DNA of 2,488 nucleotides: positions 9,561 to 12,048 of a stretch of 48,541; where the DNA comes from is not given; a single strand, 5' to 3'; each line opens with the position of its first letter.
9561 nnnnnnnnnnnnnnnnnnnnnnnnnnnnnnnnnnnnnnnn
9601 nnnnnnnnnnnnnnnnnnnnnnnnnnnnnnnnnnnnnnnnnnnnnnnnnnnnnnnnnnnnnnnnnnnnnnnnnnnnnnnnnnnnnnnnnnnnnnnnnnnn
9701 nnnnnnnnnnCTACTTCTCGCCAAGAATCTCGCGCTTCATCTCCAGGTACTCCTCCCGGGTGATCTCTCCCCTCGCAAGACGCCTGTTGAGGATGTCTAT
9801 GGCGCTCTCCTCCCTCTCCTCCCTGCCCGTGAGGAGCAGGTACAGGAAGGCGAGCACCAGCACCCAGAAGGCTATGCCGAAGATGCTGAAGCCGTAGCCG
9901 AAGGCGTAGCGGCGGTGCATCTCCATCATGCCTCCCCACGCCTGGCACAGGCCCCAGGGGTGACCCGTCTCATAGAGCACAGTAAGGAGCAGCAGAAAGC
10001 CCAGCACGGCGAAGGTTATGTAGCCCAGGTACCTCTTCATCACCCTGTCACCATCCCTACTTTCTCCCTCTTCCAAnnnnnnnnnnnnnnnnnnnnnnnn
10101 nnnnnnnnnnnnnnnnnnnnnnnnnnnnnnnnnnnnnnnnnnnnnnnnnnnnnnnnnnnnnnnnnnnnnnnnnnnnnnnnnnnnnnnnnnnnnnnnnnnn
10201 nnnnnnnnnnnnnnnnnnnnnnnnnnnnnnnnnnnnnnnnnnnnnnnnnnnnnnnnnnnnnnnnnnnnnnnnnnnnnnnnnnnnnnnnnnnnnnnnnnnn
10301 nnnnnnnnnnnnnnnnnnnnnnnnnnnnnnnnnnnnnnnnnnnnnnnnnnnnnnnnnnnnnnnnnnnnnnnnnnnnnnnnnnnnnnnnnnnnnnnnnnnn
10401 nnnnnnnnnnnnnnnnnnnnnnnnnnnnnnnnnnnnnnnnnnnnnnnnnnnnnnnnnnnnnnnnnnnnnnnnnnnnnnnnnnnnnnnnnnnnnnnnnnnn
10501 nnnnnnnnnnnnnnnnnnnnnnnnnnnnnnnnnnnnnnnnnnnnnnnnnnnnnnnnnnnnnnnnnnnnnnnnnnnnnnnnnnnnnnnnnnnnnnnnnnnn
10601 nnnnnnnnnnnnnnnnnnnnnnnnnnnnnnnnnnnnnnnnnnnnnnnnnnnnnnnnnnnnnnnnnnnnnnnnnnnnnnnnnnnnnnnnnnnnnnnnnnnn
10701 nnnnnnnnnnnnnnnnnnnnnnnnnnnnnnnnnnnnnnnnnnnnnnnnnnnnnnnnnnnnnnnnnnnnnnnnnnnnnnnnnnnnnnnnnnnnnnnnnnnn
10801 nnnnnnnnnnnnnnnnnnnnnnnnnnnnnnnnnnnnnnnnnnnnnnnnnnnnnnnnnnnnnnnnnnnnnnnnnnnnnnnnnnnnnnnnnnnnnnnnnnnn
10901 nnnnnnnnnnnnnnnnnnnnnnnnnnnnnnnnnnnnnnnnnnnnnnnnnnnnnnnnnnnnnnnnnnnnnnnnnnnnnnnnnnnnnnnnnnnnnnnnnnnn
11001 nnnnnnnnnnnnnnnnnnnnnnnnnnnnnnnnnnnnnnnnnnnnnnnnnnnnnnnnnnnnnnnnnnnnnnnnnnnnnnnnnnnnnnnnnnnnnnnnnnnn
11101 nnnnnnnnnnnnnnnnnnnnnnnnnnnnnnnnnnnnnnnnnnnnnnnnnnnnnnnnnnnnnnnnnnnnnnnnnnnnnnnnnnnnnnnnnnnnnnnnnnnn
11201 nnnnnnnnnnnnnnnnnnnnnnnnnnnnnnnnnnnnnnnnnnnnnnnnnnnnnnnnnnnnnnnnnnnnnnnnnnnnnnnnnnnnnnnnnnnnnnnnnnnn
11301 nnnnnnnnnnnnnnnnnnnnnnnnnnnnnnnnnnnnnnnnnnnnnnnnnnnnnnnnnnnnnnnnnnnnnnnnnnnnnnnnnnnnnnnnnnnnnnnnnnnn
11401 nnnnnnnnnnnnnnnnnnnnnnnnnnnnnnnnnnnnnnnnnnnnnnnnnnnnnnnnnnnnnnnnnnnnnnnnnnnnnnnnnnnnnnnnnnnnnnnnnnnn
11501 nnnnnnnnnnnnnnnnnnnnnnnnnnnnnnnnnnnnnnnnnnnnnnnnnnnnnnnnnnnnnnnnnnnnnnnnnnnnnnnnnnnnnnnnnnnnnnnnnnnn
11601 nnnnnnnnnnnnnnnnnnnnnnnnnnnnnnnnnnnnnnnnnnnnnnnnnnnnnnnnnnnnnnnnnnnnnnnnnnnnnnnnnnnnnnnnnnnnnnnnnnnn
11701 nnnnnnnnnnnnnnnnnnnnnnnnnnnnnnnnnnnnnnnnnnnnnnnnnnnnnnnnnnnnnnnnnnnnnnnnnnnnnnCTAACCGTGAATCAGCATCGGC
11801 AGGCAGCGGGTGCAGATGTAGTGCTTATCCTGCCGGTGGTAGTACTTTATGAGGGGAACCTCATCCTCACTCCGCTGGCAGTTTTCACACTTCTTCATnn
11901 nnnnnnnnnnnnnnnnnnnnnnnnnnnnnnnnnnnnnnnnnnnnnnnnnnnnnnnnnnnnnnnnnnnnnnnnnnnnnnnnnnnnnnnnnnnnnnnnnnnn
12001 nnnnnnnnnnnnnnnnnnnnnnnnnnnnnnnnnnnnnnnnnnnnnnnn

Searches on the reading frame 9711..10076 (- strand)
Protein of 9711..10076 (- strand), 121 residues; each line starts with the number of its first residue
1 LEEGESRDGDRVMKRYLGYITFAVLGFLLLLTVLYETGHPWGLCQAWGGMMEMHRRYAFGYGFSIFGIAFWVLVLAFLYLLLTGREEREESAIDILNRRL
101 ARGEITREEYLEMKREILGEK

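Call 3: search_protein_families(library=pfam, proteins=[window:9711-10076:-], max_evalue=0.01)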
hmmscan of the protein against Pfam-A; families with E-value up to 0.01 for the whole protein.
window:9711-10076:- (121 aa): 1 family
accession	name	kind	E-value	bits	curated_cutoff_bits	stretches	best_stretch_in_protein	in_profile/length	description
PF09851.14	SHOCT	-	2.6e-09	37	27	1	92-118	2-28/28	Short C-terminal domain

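Call 4: search_protein_families(library=ncbifam, proteins=[window:9711-10076:-], max_evalue=0.01)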
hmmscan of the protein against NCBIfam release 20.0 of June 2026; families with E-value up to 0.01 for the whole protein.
window:9711-10076:- (121 aa): 0 families

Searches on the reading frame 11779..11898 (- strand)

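Call 27: search_protein_families(library=pfam, proteins=[window:11779-11898:-], max_evalue=0.01)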
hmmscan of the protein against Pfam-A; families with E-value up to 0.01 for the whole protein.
window:11779-11898:- (39 aa): 0 families

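Call 73: search_protein_families(library=ncbifam, proteins=[window:11779-11898:-], max_evalue=5)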
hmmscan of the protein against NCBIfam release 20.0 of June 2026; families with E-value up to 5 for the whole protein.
window:11779-11898:- (39 aa): 1 family
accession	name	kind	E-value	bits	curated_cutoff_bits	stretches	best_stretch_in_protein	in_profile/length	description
TIGR04104.1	cxxc_20_cxxc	subfamily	0.3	11.5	45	1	2-32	1-31/93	TIGR04104 family putative zinc finger protein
